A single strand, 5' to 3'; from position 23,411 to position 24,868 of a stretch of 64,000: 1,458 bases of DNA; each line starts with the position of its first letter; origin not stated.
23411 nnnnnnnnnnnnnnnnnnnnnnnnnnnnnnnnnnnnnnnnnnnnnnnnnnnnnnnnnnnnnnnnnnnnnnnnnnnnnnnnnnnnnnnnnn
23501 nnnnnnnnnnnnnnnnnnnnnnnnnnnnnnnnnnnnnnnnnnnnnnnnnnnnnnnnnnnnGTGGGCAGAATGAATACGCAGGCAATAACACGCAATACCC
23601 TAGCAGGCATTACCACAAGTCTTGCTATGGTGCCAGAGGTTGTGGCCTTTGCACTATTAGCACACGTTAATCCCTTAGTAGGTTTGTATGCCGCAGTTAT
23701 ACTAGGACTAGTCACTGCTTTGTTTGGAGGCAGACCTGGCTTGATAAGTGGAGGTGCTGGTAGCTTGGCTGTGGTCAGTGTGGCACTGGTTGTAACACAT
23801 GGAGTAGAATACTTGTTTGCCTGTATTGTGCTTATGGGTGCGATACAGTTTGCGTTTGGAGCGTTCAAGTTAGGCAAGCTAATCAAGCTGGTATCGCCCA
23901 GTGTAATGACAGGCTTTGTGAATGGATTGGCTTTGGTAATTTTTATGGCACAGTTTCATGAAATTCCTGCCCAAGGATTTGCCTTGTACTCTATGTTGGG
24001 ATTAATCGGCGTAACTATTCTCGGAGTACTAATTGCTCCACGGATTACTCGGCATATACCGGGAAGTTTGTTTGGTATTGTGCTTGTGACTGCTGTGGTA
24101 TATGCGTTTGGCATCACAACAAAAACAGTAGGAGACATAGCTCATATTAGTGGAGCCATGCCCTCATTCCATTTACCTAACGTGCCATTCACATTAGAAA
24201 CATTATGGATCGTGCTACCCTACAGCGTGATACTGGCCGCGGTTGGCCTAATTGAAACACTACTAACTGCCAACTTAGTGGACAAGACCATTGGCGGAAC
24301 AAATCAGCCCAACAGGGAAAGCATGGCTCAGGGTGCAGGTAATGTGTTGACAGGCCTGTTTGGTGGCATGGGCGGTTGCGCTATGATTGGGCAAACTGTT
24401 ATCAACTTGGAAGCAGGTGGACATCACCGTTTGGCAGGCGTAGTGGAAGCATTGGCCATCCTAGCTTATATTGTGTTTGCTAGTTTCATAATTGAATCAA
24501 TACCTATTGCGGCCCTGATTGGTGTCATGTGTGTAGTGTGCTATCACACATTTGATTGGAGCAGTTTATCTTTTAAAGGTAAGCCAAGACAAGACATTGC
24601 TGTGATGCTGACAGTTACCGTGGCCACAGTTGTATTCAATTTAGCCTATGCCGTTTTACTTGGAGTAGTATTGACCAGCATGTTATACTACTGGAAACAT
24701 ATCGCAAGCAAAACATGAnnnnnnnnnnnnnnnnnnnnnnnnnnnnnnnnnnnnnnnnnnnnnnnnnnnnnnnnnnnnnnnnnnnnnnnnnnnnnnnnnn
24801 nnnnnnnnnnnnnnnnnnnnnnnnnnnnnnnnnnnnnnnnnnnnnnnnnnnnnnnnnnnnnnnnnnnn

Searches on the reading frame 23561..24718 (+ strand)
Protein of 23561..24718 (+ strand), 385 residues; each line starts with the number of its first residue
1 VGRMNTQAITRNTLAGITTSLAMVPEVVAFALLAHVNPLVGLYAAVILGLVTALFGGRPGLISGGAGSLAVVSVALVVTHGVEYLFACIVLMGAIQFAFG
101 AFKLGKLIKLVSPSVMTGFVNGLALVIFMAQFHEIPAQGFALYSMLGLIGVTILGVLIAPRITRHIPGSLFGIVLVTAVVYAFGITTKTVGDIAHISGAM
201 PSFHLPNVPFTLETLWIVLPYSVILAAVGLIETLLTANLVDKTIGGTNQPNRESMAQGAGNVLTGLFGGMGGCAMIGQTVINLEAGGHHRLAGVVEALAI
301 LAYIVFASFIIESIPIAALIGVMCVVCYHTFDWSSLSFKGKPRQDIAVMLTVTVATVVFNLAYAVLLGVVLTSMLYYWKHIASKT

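Call 66: search_protein_families(library=pfam, proteins=[window:23561-24718:+], max_evalue=0.001)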
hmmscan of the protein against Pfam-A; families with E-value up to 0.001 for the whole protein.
window:23561-24718:+ (385 aa): 1 family
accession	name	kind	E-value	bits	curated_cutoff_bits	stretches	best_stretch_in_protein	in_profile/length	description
PF00916.26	Sulfate_transp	-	2.7e-45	155.2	23.2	2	142-333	169-360/380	Sulfate permease family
